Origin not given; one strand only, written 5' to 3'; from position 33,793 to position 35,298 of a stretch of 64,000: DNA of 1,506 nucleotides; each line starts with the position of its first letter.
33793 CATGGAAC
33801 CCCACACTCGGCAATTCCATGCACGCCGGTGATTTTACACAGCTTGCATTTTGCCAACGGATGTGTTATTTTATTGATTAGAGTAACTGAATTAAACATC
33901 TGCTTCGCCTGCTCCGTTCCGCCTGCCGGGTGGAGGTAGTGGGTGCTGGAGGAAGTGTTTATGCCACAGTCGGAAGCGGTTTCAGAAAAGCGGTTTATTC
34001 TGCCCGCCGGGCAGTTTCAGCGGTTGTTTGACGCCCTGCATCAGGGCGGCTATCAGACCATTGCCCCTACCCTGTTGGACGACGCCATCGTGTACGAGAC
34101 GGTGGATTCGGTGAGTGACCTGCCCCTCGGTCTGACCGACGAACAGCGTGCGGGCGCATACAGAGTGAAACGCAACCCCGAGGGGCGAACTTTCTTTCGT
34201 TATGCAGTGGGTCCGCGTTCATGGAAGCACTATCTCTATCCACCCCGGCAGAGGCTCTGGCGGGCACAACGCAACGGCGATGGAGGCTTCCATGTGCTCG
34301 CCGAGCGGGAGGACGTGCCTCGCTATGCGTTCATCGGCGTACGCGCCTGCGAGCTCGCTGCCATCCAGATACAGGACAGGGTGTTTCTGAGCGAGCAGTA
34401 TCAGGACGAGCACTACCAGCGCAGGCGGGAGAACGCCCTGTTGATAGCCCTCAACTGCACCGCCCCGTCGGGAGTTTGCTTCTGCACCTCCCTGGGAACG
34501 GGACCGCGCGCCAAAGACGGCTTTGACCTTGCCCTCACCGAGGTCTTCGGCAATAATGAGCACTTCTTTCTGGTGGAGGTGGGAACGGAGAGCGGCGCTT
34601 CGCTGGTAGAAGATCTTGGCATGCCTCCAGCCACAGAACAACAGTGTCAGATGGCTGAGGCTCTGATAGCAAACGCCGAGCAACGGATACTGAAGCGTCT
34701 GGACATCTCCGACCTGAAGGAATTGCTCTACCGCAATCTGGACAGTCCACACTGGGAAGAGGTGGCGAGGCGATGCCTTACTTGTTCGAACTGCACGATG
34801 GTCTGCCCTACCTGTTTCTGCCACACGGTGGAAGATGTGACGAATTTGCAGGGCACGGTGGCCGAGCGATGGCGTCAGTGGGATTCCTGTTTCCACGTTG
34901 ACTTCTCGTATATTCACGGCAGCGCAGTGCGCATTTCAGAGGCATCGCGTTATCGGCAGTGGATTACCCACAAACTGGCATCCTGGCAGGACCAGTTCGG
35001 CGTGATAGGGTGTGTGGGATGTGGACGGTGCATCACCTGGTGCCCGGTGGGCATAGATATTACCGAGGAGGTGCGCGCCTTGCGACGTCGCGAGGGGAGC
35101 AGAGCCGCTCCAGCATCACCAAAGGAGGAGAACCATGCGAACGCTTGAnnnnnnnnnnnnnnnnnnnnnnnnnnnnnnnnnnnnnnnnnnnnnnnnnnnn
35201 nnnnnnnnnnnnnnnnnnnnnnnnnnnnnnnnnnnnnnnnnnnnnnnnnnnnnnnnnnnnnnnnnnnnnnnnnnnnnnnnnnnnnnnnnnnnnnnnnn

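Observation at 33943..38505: Group 3b [NiFe]-hydrogenase operon with an embedded cNMP-binding-domain-only gene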

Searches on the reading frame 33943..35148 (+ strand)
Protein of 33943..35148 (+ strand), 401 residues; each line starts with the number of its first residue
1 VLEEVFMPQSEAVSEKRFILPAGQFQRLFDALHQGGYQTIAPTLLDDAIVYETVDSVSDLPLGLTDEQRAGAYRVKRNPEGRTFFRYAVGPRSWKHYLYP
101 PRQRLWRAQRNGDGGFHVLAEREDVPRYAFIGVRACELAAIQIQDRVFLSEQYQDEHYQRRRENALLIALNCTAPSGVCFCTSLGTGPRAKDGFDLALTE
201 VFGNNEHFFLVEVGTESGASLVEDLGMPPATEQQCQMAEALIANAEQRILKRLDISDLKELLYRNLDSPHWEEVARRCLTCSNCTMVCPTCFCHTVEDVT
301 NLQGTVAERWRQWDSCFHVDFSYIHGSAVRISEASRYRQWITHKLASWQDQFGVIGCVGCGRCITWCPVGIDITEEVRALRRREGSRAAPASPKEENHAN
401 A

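Call 3: search_protein_families(library=pfam, proteins=[window:33943-35148:+], max_evalue=0.01)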
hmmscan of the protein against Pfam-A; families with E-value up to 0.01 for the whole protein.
window:33943-35148:+ (401 aa): 13 families
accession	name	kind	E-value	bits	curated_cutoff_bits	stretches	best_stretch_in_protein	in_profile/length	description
PF17179.9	Fer4_22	-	1.8e-32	112.5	27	1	277-371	1-95/95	4Fe-4S dicluster domain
PF13534.11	Fer4_17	-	2.6e-07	31.5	22.2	1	234-290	11-58/61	4Fe-4S dicluster domain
PF13237.11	Fer4_10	-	1.5e-06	28.5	25.5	1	356-374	8-22/53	4Fe-4S dicluster domain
PF13187.11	Fer4_9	-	2.5e-06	27.8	27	0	357-381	2-26/52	4Fe-4S dicluster domain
PF13183.11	Fer4_8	-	1e-05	26.4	27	1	276-371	3-68/68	4Fe-4S dicluster domain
PF13484.11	Fer4_16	-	2.1e-05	25.6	30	0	357-376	2-20/66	4Fe-4S double cluster binding domain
PF25160.1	LdpA_Fe-S-bd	-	3.1e-05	24.1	27.6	1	356-371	27-42/49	LdpA Fe-S cluster-binding domain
PF13746.11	Fer4_18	-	3.7e-05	24.3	27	1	337-375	41-79/114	4Fe-4S dicluster domain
PF12797.12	Fer4_2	-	0.0023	18.3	24.5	0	357-369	10-22/22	4Fe-4S binding domain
PF14691.11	Fer4_20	-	0.0027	17.9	25.8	0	357-392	24-61/113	Dihydroprymidine dehydrogenase domain II, 4Fe-4S cluster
PF14697.11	Fer4_21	-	0.0042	17.6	35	0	357-369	41-53/59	4Fe-4S dicluster domain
PF12798.12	Fer4_3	-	0.0044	18.2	27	1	357-371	1-15/15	4Fe-4S binding domain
PF12838.12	Fer4_7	-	0.0055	17.6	27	0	277-371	1-52/52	4Fe-4S dicluster domain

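Call 4: search_protein_families(library=ncbifam, proteins=[window:33943-35148:+], max_evalue=0.01)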
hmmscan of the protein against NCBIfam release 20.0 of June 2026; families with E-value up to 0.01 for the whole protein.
window:33943-35148:+ (401 aa): 13 families
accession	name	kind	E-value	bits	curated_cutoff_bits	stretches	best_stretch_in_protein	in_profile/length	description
NF040833.1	sulfhyd_HydB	equivalog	3.7e-48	164.2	750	1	85-385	48-340/367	NADPH-dependent hydrogenase/sulfhydrogenase 1 subunit beta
NF040829.1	sulfhyd_ShyB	equivalog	6.1e-43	147.1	690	1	95-376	57-328/334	NAD(P)-dependent hydrogenase/sulfhydrogenase 2 subunit beta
TIGR02910.1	sulfite_red_A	equivalog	2e-37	129.2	323.15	1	128-377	90-323/334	anaerobic sulfite reductase subunit AsrA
NF004616.0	PRK05950.1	subfamily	9.9e-05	21.6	228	0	332-382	182-231/238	succinate dehydrogenase iron-sulfur subunit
TIGR02745.1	ccoG_rdxA_fixG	equivalog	0.00042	19.4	316.7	1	353-374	229-250/435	cytochrome c oxidase accessory protein CcoG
NF041890.1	hdrC_Methbact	equivalog_domain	0.00047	19.8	270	0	340-370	15-44/192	ferredoxin:CoB-CoM heterodisulfide reductase subunit HdrC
NF045670.1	quin_L_LdhH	equivalog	0.00076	17.9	800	0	357-387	356-386/706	L-lactate dehydrogenase (quinone) large subunit LdhH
NF040864.1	HgcB_ferredoxin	equivalog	0.0016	18.3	99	0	357-376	16-35/93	mercury methylation ferredoxin HgcB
NF040763.1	FeFe_hydrog_A6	exception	0.002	16.6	765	0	347-371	180-204/571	NADH-dependent [FeFe] hydrogenase, group A6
NF038196.1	ferrodoxin_EFR1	subfamily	0.0025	17.9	75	0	356-370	185-199/242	EFR1 family ferrodoxin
TIGR00384.1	dhsB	subfamily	0.0044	16.5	88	0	343-380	184-221/222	succinate dehydrogenase and fumarate reductase iron-sulfur protein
NF042952.1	MFR_FeS_SdhB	equivalog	0.0067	15.5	600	1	323-382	172-229/320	8-methylmenaquinol:fumarate reductase iron-sulfur subunit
NF045874.1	Vhu_polyferre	exception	0.007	15.1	600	0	356-376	129-149/381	F420-non-reducing hydrogenase associated-polyferredoxin VhuB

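Call 13: search_solved_structures(query=window:33943-35145:+, max_evalue=0.00001)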
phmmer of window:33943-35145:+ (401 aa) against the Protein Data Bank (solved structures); distinct sequences matched with E-value up to 0.00001: 2.
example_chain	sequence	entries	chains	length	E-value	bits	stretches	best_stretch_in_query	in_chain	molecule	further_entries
9nez_B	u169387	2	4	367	8.3e-43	149.9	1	95-392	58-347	Sulfhydrogenase 1 subunit beta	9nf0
8rvu_E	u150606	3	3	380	1.9e-07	33.4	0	202-297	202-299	Formate dehydrogenase, beta subunit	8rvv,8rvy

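Call 71: search_solved_structures(query=window:33943-35145:+, max_evalue=1e-20, show_alignments=1)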
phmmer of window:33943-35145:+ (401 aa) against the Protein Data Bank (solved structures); distinct sequences matched with E-value up to 1e-20: 1.
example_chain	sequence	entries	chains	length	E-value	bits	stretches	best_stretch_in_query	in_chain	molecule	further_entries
9nez_B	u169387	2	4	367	8.3e-43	149.9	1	95-392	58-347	Sulfhydrogenase 1 subunit beta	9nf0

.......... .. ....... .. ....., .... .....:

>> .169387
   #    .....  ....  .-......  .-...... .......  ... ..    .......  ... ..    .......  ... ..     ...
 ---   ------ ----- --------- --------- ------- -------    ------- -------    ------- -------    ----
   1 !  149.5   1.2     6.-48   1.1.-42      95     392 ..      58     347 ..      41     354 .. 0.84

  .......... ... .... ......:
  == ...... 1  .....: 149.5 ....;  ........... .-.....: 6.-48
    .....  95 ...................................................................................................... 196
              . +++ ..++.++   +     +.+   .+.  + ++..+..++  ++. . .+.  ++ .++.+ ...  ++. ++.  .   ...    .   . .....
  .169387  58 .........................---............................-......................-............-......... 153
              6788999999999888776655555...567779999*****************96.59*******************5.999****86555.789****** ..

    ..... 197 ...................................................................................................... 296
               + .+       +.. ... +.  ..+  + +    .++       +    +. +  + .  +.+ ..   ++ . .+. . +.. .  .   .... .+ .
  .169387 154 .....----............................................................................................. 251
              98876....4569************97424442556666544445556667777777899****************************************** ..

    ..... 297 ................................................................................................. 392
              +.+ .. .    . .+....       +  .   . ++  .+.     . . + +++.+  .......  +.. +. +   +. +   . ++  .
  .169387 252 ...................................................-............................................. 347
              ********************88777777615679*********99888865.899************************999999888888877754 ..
